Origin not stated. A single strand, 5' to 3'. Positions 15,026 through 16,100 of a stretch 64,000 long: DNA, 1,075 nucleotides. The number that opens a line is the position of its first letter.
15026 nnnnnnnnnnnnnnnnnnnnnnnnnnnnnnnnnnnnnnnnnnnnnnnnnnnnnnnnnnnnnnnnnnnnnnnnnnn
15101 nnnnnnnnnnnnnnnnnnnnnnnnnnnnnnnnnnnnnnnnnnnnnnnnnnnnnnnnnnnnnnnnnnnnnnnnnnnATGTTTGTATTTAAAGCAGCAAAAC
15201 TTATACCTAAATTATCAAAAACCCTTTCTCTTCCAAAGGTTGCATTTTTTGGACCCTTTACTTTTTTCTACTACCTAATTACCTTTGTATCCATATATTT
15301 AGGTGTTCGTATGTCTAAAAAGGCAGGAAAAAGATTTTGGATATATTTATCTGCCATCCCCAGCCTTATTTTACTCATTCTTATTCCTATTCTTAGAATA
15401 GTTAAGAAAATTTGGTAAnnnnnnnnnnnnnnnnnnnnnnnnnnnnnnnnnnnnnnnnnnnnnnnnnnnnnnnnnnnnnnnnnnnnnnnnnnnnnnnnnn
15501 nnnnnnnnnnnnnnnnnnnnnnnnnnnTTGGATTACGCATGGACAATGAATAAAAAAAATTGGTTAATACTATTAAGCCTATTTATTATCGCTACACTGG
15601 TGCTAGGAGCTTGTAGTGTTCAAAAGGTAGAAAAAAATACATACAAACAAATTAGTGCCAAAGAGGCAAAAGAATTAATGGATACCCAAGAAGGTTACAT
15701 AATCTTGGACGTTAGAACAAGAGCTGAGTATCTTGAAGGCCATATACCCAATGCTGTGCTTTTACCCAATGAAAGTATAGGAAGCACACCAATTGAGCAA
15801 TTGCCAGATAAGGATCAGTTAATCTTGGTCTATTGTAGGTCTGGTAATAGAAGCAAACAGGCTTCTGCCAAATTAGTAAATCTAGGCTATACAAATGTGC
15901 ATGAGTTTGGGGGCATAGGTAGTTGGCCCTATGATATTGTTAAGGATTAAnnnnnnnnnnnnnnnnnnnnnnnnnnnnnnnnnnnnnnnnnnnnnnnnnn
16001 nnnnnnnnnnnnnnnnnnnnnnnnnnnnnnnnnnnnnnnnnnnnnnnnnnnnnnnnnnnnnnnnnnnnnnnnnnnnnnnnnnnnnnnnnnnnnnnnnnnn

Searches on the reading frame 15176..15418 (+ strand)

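Call 3: search_protein_families(library=pfam, proteins=[window:15176-15418:+], max_evalue=0.1)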
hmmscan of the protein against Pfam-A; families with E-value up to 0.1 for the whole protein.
window:15176-15418:+ (80 aa): 2 families
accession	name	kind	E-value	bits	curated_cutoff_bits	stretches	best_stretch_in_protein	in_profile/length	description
PF06170.17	DUF983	-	0.0048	17.6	22.6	1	23-79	23-79/85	Protein of unknown function (DUF983)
PF05656.20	DUF805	-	0.051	14.5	25.7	1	19-70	41-95/111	Protein of unknown function (DUF805)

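Call 4: search_protein_families(library=ncbifam, proteins=[window:15176-15418:+], max_evalue=0.1)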
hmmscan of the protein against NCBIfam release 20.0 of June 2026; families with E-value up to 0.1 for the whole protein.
window:15176-15418:+ (80 aa): 2 families
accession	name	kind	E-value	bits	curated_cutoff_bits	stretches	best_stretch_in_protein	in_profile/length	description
TIGR02840.1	spore_YtaF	equivalog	0.017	14.6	149.6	1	29-75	160-206/206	sporulation membrane protein YtaF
NF006749.0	PRK09272.1-2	subfamily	0.02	15.1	119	1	43-73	53-80/116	hypothetical protein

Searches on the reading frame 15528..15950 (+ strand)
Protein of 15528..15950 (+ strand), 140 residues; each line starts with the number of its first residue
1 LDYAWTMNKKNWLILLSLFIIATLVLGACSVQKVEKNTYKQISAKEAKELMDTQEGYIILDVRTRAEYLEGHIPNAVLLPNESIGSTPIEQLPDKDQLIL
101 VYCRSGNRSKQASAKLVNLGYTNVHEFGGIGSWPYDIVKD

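Call 3: search_protein_families(library=pfam, proteins=[window:15528-15950:+], max_evalue=0.1)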
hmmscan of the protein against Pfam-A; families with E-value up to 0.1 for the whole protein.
window:15528-15950:+ (140 aa): 2 families
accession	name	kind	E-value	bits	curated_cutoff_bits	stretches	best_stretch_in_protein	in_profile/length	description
PF00581.25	Rhodanese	-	2.3e-18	66.9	22.2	1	43-133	1-99/102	Rhodanese-like domain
PF04229.20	GrpB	-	0.03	14.9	25.5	1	66-126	15-75/159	GrpB protein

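Call 4: search_protein_families(library=ncbifam, proteins=[window:15528-15950:+], max_evalue=0.1)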
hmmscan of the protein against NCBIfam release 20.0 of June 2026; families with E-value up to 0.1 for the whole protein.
window:15528-15950:+ (140 aa): 23 families
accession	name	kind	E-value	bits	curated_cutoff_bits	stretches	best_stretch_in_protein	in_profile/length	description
NF006444.0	PRK08762.1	equivalog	2.1e-18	66.2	449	1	35-133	10-107/387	molybdopterin-synthase adenylyltransferase MoeB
NF045521.1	rhoda_near_glyco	subfamily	3.7e-17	62.5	145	1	32-133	10-108/144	rhodanese homology domain-containing protein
NF005902.0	PRK07878.1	equivalog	7.8e-15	54.7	647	1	27-137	274-385/392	adenylyltransferase/sulfurtransferase MoeZ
NF001195.0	PRK00162.1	equivalog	4.2e-13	49.5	102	1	37-133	2-96/108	thiosulfate sulfurtransferase GlpE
NF005646.0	PRK07411.1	equivalog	1.4e-12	47.5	633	1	33-137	275-383/390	molybdopterin-synthase adenylyltransferase MoeB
NF007627.0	PRK10287.1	equivalog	4.5e-11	42.9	102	1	60-131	24-95/104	thiosulfate sulfurtransferase PspE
TIGR02981.1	phageshock_pspE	exception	5.2e-11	42.8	126.3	1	60-132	22-94/101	thiosulfate sulfurtransferase PspE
NF001133.1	PRK00142.1-1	equivalog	8.8e-09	35.3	170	1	32-130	98-200/229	oxygen-dependent tRNA uridine(34) hydroxylase TrhO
NF041203.1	rhodanese_LYCAU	equivalog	1.2e-08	34.6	115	1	23-129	4-112/126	rhodanese-related (seleno)protein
NF045694.1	seleno_TsoB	exception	1e-07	30.5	805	1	32-126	36-141/572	rhodanese/DsbD fusion-like selenoprotein TsoB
NF008750.0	PRK11784.1-2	equivalog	4.6e-07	29.3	241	1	49-80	9-39/346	tRNA 2-selenouridine(34) synthase MnmH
NF008752.0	PRK11784.1-4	equivalog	1.9e-06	26.9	266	1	46-80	7-42/357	tRNA 2-selenouridine(34) synthase MnmH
TIGR04271.1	ThiI_C_thiazole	equivalog_domain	2.4e-05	24.3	70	1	30-125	2-97/101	thiazole biosynthesis protein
TIGR03167.1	tRNA_sel_U_synt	equivalog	8.5e-05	22.1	219.75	1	57-80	3-26/311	tRNA 2-selenouridine(34) synthase MnmH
NF040901.1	SeO3_TeO2_ExtH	equivalog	0.001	18.2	200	0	54-85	66-98/430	selenite/tellurite reduction operon rhodanese-like protein ExtH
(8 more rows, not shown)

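Call 31: list_cluster_members(proteins=[P0121, P0001, window:15546-15950:+])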
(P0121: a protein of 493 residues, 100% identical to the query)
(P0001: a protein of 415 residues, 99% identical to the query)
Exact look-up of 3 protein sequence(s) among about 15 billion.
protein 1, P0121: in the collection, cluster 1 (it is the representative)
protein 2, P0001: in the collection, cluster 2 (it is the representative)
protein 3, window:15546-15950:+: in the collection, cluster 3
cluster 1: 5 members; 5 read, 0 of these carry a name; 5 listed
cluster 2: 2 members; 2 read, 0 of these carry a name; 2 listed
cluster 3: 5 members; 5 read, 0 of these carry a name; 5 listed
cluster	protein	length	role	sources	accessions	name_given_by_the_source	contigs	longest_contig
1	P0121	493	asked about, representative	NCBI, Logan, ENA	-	-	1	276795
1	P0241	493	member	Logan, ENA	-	-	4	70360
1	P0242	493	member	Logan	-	-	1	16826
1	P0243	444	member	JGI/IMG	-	-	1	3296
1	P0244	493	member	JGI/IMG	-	-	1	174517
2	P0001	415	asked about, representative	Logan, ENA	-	-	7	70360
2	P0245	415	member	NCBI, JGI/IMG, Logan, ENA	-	-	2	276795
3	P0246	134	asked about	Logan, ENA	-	-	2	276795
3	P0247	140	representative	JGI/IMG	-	-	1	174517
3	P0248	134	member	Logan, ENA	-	-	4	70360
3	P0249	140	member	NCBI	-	-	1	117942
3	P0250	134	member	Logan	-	-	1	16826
